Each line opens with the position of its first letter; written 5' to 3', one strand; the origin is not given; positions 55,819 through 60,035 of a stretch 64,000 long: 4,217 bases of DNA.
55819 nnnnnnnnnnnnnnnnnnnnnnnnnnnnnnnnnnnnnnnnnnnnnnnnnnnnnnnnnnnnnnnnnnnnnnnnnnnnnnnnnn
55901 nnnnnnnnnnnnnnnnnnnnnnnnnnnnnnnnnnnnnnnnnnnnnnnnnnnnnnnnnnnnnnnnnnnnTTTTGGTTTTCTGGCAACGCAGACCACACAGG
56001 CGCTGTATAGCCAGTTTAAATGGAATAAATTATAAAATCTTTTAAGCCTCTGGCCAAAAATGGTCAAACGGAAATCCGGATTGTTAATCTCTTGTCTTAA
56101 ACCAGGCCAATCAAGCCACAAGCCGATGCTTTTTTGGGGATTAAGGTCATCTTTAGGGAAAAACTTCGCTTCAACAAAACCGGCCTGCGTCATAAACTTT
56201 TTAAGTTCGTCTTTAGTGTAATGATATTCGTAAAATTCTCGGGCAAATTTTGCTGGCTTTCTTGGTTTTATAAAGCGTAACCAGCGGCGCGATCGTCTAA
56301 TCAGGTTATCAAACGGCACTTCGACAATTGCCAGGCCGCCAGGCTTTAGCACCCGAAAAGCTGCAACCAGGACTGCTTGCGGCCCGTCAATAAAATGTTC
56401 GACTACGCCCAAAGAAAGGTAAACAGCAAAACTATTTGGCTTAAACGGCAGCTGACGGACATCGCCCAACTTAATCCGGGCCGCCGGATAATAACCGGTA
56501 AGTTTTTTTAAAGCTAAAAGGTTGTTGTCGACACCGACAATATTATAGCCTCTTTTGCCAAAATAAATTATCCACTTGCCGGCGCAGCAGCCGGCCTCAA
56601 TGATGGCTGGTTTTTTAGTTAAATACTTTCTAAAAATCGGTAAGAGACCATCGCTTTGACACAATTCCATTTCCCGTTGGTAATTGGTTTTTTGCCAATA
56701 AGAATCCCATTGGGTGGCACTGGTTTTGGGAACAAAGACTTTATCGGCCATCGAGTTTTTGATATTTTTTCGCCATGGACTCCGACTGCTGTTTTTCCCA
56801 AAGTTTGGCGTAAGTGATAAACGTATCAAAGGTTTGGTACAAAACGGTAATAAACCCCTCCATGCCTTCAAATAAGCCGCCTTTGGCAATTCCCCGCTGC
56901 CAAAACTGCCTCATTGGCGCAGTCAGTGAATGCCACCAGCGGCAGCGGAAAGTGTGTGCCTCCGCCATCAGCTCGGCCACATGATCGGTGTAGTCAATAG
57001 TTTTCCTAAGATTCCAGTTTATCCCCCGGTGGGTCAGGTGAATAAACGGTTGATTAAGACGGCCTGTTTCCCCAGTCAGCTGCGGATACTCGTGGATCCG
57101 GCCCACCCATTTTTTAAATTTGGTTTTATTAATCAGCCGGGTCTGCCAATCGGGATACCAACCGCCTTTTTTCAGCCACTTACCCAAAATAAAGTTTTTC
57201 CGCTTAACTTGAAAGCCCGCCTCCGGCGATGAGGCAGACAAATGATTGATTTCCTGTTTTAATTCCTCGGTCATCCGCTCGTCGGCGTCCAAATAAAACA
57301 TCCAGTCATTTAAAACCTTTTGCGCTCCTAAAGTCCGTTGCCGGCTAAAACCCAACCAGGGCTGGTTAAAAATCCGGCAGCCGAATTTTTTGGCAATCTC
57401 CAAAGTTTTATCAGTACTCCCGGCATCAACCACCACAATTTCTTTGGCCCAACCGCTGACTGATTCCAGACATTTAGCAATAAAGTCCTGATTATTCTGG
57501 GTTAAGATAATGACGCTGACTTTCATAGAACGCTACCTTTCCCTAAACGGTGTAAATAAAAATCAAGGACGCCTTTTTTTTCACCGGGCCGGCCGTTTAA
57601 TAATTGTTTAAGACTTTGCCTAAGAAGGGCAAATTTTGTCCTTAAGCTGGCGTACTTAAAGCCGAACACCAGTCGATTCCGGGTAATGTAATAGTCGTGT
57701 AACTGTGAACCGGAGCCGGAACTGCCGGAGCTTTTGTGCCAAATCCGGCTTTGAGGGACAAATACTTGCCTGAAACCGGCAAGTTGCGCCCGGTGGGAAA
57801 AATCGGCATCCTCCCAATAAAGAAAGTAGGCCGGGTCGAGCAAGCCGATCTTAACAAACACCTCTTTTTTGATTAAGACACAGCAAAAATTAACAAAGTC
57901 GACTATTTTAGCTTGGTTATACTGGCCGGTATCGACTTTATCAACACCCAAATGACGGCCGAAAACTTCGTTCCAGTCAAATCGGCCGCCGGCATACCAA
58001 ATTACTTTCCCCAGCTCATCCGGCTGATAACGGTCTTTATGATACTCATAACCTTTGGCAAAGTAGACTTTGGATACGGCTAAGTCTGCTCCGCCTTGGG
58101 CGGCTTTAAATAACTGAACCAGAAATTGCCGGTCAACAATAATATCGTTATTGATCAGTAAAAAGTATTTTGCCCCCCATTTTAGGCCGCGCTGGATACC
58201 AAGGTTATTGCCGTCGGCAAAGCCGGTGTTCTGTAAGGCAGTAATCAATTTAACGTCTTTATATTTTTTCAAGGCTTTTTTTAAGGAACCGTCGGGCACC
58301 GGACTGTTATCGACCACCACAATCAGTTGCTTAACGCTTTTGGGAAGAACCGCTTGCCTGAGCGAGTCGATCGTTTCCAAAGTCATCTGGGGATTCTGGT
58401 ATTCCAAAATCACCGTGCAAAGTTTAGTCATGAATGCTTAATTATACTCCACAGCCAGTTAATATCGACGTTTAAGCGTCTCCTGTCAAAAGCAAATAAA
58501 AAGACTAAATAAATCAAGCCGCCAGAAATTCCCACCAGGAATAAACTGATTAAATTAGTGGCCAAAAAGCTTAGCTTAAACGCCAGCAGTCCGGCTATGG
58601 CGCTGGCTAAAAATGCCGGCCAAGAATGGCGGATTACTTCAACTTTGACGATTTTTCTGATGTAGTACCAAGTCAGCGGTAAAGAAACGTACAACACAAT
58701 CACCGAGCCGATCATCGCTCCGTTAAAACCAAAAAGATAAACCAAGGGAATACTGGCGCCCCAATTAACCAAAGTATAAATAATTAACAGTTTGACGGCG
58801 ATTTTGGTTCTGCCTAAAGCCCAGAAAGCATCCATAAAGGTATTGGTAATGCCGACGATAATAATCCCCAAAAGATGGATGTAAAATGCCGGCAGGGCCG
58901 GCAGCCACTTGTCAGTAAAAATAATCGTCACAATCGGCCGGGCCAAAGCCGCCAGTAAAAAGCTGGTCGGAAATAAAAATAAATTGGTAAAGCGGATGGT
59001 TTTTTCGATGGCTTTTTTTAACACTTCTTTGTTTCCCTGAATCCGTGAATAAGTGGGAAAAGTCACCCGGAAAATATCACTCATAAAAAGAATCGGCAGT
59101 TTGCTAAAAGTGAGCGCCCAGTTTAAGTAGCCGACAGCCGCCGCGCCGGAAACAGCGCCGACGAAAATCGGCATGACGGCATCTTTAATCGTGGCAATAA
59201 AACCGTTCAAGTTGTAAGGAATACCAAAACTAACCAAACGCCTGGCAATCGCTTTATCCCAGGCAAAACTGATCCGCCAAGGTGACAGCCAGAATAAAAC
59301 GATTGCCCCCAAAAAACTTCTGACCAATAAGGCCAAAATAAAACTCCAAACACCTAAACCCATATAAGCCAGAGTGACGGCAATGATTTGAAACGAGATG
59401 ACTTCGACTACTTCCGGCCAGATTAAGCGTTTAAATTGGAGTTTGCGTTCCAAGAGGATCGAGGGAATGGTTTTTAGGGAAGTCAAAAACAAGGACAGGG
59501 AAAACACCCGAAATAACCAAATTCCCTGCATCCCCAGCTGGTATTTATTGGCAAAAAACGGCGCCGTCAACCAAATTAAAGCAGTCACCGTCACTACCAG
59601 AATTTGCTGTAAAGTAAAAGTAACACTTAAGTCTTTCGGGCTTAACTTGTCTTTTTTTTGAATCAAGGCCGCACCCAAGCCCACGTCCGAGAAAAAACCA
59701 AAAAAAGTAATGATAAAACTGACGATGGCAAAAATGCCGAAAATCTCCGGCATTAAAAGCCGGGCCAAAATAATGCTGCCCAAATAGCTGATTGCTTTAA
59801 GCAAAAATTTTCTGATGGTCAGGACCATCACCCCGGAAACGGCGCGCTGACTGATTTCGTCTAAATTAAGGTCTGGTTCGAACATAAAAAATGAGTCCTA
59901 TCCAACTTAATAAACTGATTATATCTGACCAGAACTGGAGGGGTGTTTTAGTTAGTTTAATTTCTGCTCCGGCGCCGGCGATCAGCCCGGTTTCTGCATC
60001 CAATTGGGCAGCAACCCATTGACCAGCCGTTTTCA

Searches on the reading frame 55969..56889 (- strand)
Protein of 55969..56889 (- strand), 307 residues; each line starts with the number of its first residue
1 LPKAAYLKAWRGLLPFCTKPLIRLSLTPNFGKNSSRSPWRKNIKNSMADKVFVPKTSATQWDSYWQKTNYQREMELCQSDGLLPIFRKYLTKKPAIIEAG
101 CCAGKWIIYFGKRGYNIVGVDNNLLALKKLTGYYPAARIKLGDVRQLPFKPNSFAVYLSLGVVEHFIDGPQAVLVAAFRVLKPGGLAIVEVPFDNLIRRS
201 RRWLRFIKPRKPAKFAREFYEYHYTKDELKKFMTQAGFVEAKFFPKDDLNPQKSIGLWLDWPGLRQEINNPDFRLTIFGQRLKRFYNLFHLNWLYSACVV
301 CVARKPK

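Call 11: search_protein_families(library=pfam, proteins=[window:55969-56889:-], max_evalue=0.01)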
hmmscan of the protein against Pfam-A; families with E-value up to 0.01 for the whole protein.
window:55969-56889:- (307 aa): 6 families
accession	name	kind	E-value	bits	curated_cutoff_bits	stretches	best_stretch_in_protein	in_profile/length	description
PF08241.18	Methyltransf_11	-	2.3e-15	57.4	21.2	1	98-188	2-94/95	Methyltransferase domain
PF13649.12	Methyltransf_25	-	2e-12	48.1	27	1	96-185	1-97/97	Methyltransferase domain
PF13489.12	Methyltransf_23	-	3.6e-12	46.7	27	1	80-238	11-159/164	Methyltransferase domain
PF08242.18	Methyltransf_12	-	7.8e-06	27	30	1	98-186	2-97/98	Methyltransferase domain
PF13847.12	Methyltransf_31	-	2.7e-05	24.3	27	1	93-236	4-144/145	Methyltransferase domain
PF01209.24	Ubie_methyltran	-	8.5e-05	22.4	20.1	1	141-238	104-204/233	ubiE/COQ5 methyltransferase family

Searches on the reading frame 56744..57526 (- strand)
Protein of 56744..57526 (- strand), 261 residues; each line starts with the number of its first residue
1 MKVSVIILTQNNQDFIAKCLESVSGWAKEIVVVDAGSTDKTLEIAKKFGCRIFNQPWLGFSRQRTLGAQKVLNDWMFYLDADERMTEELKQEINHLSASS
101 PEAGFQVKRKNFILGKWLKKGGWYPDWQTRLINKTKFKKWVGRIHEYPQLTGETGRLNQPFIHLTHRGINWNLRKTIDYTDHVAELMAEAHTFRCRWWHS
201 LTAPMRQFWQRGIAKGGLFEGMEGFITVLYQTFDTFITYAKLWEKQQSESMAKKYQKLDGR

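Call 11: search_protein_families(library=pfam, proteins=[window:56744-57526:-], max_evalue=0.01)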
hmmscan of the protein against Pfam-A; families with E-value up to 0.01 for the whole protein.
window:56744-57526:- (261 aa): 2 families
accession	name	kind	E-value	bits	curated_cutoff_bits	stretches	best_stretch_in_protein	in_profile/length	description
PF00535.33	Glycos_transf_2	-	6.3e-20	72.2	23.3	1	4-130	1-140/168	Glycosyl transferase family 2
PF13704.12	Glyco_tranf_2_4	-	1.6e-05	25.8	27.5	1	11-85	2-84/98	Glycosyl transferase family 2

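Call 13: search_protein_families(library=ncbifam, proteins=[window:56744-57526:-], max_evalue=0.00001)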
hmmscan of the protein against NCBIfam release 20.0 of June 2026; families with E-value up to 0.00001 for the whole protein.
window:56744-57526:- (261 aa): 5 families
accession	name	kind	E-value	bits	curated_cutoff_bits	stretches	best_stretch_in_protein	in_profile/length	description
TIGR04283.1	glyco_like_mftF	equivalog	8.7e-16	58.2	182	1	3-108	1-110/221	TIGR04283 family arsenosugar biosynthesis glycosyltransferase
TIGR04195.1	S_glycosyl_SunS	equivalog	9.5e-10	37.9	350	1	5-95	61-153/421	SunS family peptide S-glycosyltransferase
NF007482.0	PRK10073.1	equivalog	7.9e-09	35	423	1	2-93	7-106/334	glycosyltransferase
NF010496.0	PRK13915.1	equivalog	8.8e-07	28.3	262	1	2-55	32-91/307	glucosyl-3-phosphoglycerate synthase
TIGR04182.1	glyco_TIGR04182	equivalog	3.1e-06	26.8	325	1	2-84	1-84/293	S-layer glycoprotein N-glycosyltransferase AglJ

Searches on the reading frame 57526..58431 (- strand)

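Call 11: search_protein_families(library=pfam, proteins=[window:57526-58431:-], max_evalue=0.01)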
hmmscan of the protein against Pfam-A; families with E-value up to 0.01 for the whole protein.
window:57526-58431:- (302 aa): 3 families
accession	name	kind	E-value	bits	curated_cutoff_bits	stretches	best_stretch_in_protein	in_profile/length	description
PF00535.33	Glycos_transf_2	-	1.2e-10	42.1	23.3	1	9-153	5-132/168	Glycosyl transferase family 2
PF13641.12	Glyco_tranf_2_3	-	3.3e-05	24.4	27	1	11-240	10-213/230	Glycosyltransferase like family 2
PF13632.12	Glyco_trans_2_3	-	0.0001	22.7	27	1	203-267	94-151/198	Glycosyl transferase family group 2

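Call 13: search_protein_families(library=ncbifam, proteins=[window:57526-58431:-], max_evalue=0.00001)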
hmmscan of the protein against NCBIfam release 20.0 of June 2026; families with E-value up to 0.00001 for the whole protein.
window:57526-58431:- (302 aa): 1 family
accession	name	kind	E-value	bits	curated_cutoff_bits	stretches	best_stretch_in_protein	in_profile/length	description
TIGR01556.1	rhamnosyltran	subfamily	3.1e-19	69.2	200.55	1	13-112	4-99/281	rhamnosyltransferase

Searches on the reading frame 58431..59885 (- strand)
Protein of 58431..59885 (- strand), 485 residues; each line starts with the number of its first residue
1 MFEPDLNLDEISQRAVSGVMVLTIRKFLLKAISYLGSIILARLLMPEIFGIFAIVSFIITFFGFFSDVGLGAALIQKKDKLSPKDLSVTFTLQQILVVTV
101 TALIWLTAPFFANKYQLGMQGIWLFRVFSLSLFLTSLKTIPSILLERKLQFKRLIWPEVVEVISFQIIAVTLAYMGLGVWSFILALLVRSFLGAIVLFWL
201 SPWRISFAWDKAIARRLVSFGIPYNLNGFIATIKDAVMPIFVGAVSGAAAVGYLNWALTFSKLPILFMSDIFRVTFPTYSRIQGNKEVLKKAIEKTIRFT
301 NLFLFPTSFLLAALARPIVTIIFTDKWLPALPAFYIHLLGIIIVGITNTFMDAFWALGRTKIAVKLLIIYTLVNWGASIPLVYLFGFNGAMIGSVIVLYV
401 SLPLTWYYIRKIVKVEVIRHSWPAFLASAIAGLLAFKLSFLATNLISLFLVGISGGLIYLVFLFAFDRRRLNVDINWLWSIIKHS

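Call 12: search_protein_families(library=pfam, proteins=[window:58431-59885:-], max_evalue=0.01)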
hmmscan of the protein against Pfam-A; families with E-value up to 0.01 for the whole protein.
window:58431-59885:- (485 aa): 3 families
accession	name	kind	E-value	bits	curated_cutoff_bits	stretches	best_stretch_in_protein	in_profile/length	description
PF13440.11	Polysacc_synt_3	-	9.2e-63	212.6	23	1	39-331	1-292/293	Polysaccharide biosynthesis protein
PF01943.22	Polysacc_synt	-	3.7e-24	86.1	28.2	1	17-283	3-274/274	Polysaccharide biosynthesis protein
PF03023.19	MurJ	-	3.5e-12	46.1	27.4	1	88-436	58-424/451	Lipid II flippase MurJ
